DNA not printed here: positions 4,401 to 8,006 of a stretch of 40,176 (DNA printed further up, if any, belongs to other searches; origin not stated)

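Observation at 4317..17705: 13-kb seven-gene operon: giant CBM-fused SBP, two ABC permease pairs, NHL-Yip1 fusion and a DUF5696-like giant secreted protein, with no ATPase or regulator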

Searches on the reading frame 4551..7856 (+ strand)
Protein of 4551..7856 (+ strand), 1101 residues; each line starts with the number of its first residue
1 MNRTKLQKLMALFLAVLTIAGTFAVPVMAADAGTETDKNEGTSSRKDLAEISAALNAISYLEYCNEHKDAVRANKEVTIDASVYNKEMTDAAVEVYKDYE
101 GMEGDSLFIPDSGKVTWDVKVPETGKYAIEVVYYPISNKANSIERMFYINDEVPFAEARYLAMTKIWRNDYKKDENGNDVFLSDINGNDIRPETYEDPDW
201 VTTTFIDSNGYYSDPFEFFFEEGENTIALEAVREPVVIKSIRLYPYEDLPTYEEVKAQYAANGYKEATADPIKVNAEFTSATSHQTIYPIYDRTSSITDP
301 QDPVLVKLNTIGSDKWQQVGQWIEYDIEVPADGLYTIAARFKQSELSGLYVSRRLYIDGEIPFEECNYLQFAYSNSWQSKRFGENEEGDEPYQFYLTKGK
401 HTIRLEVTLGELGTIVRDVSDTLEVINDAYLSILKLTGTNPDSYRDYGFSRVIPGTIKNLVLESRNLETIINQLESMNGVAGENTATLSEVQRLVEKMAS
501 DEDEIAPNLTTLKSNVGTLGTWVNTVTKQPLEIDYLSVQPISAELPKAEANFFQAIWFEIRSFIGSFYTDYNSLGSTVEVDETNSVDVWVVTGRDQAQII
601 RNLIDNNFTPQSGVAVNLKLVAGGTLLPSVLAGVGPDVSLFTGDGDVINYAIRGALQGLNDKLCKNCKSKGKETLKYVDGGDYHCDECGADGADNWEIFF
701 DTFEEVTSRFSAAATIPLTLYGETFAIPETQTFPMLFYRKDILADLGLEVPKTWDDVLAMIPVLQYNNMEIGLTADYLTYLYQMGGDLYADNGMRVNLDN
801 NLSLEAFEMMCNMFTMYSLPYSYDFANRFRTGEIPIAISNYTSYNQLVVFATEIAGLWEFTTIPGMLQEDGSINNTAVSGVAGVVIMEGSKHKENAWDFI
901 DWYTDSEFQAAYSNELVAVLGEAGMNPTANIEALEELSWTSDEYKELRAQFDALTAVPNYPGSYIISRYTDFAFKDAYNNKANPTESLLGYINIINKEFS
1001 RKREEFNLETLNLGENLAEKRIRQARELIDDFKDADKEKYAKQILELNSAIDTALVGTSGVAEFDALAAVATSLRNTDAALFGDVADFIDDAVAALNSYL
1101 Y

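Call 3: search_protein_families(library=pfam, proteins=[window:4551-7856:+], max_evalue=0.01)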
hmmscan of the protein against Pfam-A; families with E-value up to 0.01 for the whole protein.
window:4551-7856:+ (1101 aa): 3 families
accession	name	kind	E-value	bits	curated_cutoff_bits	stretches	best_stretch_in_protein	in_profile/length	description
PF01547.30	SBP_bac_1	-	4.6e-18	66.7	26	1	719-909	104-306/307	Bacterial extracellular solute-binding protein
PF13416.11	SBP_bac_8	-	5.2e-16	59.7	27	1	626-914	28-254/279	Bacterial extracellular solute-binding protein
PF25275.1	Golvesin_C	-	0.0051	17.3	31.6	0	112-142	40-70/132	Golvesin C-terminal domain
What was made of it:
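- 4551..7856 (+): g1: 1101-aa extracytoplasmic binding protein. Signal peptide (aa 1-29, no lipobox Cys). Two CBM6/35-like β-sandwiches (aa 77-244 and 272-408). Four-helix bundle (aa 412-527). CUT1-type solute-binding domain (aa 532-1000). Helical C-terminal domain (aa 1017-1098). Pfam (call 3).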

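Call 6: search_protein_families(library=ncbifam, proteins=[window:4551-7856:+], max_evalue=0.001)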
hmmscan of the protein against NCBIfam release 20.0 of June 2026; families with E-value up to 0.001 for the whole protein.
window:4551-7856:+ (1101 aa): 1 family
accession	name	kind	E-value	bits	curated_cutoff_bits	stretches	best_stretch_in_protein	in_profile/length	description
TIGR03850.1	bind_CPR_0540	equivalog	0.00042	19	299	0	722-760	149-187/437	carbohydrate ABC transporter substrate-binding protein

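Call 11: search_solved_structures(query=window:4551-7856:+, max_evalue=1)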
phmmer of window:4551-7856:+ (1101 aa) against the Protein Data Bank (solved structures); distinct sequences matched with E-value up to 1: 35.
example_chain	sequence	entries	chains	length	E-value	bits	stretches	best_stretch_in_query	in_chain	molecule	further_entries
6dtq_A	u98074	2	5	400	9.7e-07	30.3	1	709-818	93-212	maltose-binding protein MalE3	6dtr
3jzj_A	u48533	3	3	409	3.4e-05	25.1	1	719-910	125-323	Acarbose/maltose binding protein GacH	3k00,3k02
3k01_A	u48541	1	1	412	3.5e-05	25.1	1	719-910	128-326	Acarbose/maltose binding protein GacH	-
5ysb_A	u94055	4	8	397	6.3e-05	24.2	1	720-913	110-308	Lin1841 protein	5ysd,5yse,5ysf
7vfr_A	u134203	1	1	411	6.4e-05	24.2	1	709-906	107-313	Extracellular solute-binding protein, family 1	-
7vfq_A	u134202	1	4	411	6.4e-05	24.2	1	709-906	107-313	Extracellular solute-binding protein, family 1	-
5ci5_A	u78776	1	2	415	6.8e-05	24.1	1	725-907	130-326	Extracellular solute-binding protein family 1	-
1elj_A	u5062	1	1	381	0.00011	23.5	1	704-908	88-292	MALTODEXTRIN-BINDING PROTEIN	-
7c14_A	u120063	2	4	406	0.00013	23.2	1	722-985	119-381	Sugar ABC transporter, periplasmic sugar-binding protein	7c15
7c0y_A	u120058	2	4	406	0.00014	23.1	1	722-985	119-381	Sugar ABC transporter, periplasmic sugar-binding protein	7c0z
7c0r_A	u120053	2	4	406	0.00018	22.7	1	722-985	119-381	Sugar ABC transporter, periplasmic sugar-binding protein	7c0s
7c0f_A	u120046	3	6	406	0.00018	22.7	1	722-985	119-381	Sugar ABC transporter, periplasmic sugar-binding protein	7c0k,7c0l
7c0t_A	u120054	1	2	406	0.00018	22.7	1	722-985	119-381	Sugar ABC transporter, periplasmic sugar-binding protein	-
7c0o_A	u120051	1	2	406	0.00018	22.7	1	722-985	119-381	Sugar ABC transporter, periplasmic sugar-binding protein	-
7c0u_A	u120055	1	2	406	0.00025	22.3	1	722-985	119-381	Sugar ABC transporter, periplasmic sugar-binding protein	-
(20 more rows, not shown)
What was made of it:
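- On CUT1 binding-protein-dependent ABC importer: PDB sequence matches to MalE-type proteins (call 11).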

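Call 18: find_homologous_proteins(query=window:4551-7856:+, max_evalue=0.00001)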
Query window:4551-7856:+ (1101 aa): 1478 proteins with E <= 0.00001 among 8000 candidates; the best 120 are listed.
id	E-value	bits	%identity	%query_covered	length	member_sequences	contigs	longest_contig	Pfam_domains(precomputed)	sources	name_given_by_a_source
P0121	0.0e+0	2497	100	100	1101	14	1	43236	PF13416.12,PF01547.31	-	-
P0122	0.0e+0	2291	91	99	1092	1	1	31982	PF13416.12,PF01547.31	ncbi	-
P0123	0.0e+0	2216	87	100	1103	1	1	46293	PF13416.12,PF01547.31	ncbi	-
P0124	0.0e+0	2202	87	100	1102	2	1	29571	PF13416.12,PF01547.31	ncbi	-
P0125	0.0e+0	2168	87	99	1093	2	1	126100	PF13416.12,PF01547.31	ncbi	-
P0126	0.0e+0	2119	84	100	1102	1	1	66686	PF13416.12,PF01547.31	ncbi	-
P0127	0.0e+0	2104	83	100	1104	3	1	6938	PF13416.12,PF01547.31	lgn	-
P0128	0.0e+0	2083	82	100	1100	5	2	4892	PF01547.31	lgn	-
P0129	0.0e+0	1888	74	100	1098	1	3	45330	PF13416.12,PF01547.31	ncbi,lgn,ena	-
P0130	0.0e+0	1887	75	100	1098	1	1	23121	PF01547.31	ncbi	-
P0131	0.0e+0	1884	74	100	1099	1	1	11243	PF13416.12,PF01547.31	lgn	-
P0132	0.0e+0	1840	73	100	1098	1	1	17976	PF01547.31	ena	-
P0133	0.0e+0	1835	72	100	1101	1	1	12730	PF01547.31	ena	-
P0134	0.0e+0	1764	72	100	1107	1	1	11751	PF01547.31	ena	-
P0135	0.0e+0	1760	69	100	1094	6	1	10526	PF01547.31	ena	-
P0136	0.0e+0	1754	70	100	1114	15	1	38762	PF01547.31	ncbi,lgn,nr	ncbi:MAG: extracellular solute-binding protein [Firmicutes bacterium]|nr:extracellular solute-bindin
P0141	0.0e+0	1432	62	93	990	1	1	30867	PF13416.12,PF01547.31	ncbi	-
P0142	0.0e+0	1373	59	94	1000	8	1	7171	PF13416.12,PF01547.31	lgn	-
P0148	0.0e+0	1298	55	100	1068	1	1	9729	PF25275.2,PF01547.31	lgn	-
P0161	0.0e+0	1263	54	100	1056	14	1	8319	PF25275.2,PF01547.31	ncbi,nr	ncbi:MAG: extracellular solute-binding protein [Clostridia bacterium]|nr:extracellular solute-bindin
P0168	0.0e+0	1256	57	94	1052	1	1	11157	PF25275.2,PF17829.8,PF01547.31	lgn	-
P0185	0.0e+0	1241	53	100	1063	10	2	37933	PF13416.12,PF17829.8,PF01547.31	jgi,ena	-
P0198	0.0e+0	1223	54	94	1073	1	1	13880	PF03422.22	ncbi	-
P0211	0.0e+0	1213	53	100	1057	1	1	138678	PF13416.12,PF16990.12,PF25275.2,PF01547.31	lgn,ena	-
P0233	0.0e+0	1179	52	100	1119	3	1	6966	PF13416.12,PF16990.12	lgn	-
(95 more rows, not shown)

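Call 39: predict_structure(alignment_id=A2)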
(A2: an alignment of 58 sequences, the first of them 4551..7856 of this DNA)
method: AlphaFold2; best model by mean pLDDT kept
length: 1101 residues; sequences in the alignment: 58
mean_pLDDT: 83.2   pTM: 0.72
mean pLDDT of the five models: 83.2, 81.7, 81.2, 79.4, 77.8
residues with pLDDT >= 90: 367; 70-90: 615; 50-70: 67; < 50: 52
segments of 3 or more residues with pLDDT < 50: 1-3, 19-55, 570-576
pLDDT, mean of each block of 10 residues (from residue 1): 46 53 31 23 32 60 86 91 92 91 92 91 93 85 88 83 87 84 75 83 87 90 93 90 93 94 90 92 86 80 79 85 94 94 87 94 93 90 85 95 94 87 85 79 81 87 91 79 82 90 86 82 86 94 87 82 64 49 78 78 81 82 70 78 69 86 87 78 78 84 89 89 89 92 84 91 85 89 89 84 90 84 82 88 79 68 91 91 87 89 90 75 76 80 88 89 85 89 89 88 83 84 92 90 93 88 92 90 91 84 64
secondary structure, 60 per line:
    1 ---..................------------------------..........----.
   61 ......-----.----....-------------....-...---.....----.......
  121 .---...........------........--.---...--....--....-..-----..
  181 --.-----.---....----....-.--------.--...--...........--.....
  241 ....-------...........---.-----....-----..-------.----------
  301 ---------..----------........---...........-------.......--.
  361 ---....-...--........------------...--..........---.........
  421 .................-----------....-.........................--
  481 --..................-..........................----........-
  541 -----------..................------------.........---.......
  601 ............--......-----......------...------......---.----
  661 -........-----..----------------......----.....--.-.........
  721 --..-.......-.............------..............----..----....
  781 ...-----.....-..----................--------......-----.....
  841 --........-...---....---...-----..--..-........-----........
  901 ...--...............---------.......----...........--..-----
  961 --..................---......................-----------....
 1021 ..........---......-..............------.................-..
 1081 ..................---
elements in order (helices of 4 or more, strands of 3 or more residues): H4-21 H46-55 H60-66 E77-80 E94-97 E105-109 E114-121 E125-135 E142-149 E161-164 E167-170 E193-196 E201-204 E218-220 E223-233 E236-244 H252-262 E272-275 E322-329 E333-343 E351-357 H364-367 E369-371 E374-381 E394-396 E399-408 H412-437 H449-452 H454-478 H483-500 H502-527 E532-539 H552-569 E585-590 H594-612 E615-620 H626-631 E638-640 H647-652 E662-664 H665-669 E696-698 H703-707 H712-718 E726-732 E734-739 H740-746 H754-766 H777-783 H801-816 H825-830 E836-840 H843-850 E858-861 E865-867 E880-887 H893-903 H906-920 H931-936 H941-951 H963-980 H984-1005 H1017-1030 H1034-1039 H1041-1054 H1061-1077 H1079-1098
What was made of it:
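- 4551..7856 (+): AF2 model with pLDDT 83 (call 39).
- On CBM6/CBM35 carbohydrate-binding modules: Two β-sandwiches are present in the model (call 39).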

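Call 43: fold_search(model_id=the predicted structure, library=pdb)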
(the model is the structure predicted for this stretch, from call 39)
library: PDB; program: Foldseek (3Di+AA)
matches with E <= 10: 1409; with E <= 0.001: 977
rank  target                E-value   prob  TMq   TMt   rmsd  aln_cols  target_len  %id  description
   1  5ci5_B                3.2e-18  1.00  0.29  0.73   5.2       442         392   18  Crystal Structure of an ABC transporter Solute Binding Protein from Thermotoga Lettingae TMO (Tlet_1705, TARGET EFI-51 (released 2015-07-22)
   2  9xf5_A                6.8e-17  1.00  0.29  0.75   4.6       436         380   17  Cycloisomaltooligosaccharide binding protein in complex with cycloisomaltooctaose (released 2026-03-25)
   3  5ysf_A                7.9e-17  1.00  0.29  0.74   5.7       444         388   19  Crystal structure of beta-1,2-glucooligosaccharide binding protein in complex with sophoropentaose (released 2018-05-02)
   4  5ci5_A                1.7e-16  1.00  0.29  0.72   4.7       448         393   18  Crystal Structure of an ABC transporter Solute Binding Protein from Thermotoga Lettingae TMO (Tlet_1705, TARGET EFI-51 (released 2015-07-22)
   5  5yse_A                4.9e-16  1.00  0.29  0.75   4.8       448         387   18  Crystal structure of beta-1,2-glucooligosaccharide binding protein in complex with sophorotetraose (released 2018-05-02)
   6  5f7v_A                7.3e-16  1.00  0.28  0.71   5.5       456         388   15  ABC substrate-binding protein Lmo0181 from Listeria monocytogenes in complex with cycloalternan (released 2016-09-07)
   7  9xfu_A                7.6e-16  1.00  0.29  0.74   4.8       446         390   18  Cycloisomaltooligosaccharide binding protein in complex with isomaltoheptaose (released 2026-03-25)
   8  7c0v_B                8.0e-16  1.00  0.28  0.71   5.1       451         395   14  Crystal structure of a dinucleotide-binding protein (Y224A) of ABC transporter endogenously bound to uridylyl-3'-5'-ph (released 2021-03-10)
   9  5ysb_A                1.4e-15  1.00  0.29  0.78   4.9       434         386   20  Crystal structure of beta-1,2-glucooligosaccharide binding protein in ligand-free form (released 2018-05-02)
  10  7c19_A                1.4e-15  1.00  0.28  0.71   5.1       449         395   16  Crystal structure of a dinucleotide-binding protein (Y224A/Y246A) of ABC transporter endogenously bound to uridylyl-3' (released 2021-03-10)
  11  5yse_B                1.9e-15  1.00  0.29  0.75   5.6       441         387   19  Crystal structure of beta-1,2-glucooligosaccharide binding protein in complex with sophorotetraose (released 2018-05-02)
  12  3uor_B                2.3e-15  1.00  0.30  0.78   4.8       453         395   16  The structure of the sugar-binding protein MalE from the phytopathogen Xanthomonas citri (released 2011-12-14)
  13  7c0k_B                2.3e-15  1.00  0.28  0.70   5.0       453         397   14  Crystal structure of a dinucleotide-binding protein of ABC transporter endogenously bound to uridylyl-3'-5'-phospho-gu (released 2021-03-10)
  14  7c0v_A                2.3e-15  1.00  0.27  0.68   6.4       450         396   15  Crystal structure of a dinucleotide-binding protein (Y224A) of ABC transporter endogenously bound to uridylyl-3'-5'-ph (released 2021-03-10)
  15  7c0o_A                2.4e-15  1.00  0.27  0.68   6.4       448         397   15  Crystal structure of a dinucleotide-binding protein (Y56F) of ABC transporter endogenously bound to uridylyl-3'-5'-pho (released 2021-03-10)
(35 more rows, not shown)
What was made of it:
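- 4551..7856 (+): Foldseek matches to oligosaccharide-binding proteins at E 1e-18 to 1e-15 (call 43).
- On CUT1 binding-protein-dependent ABC importer: Foldseek E 3e-18 with TM about 0.75 to oligosaccharide-binding proteins (call 43).
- SBP fold (calls 11, 43).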
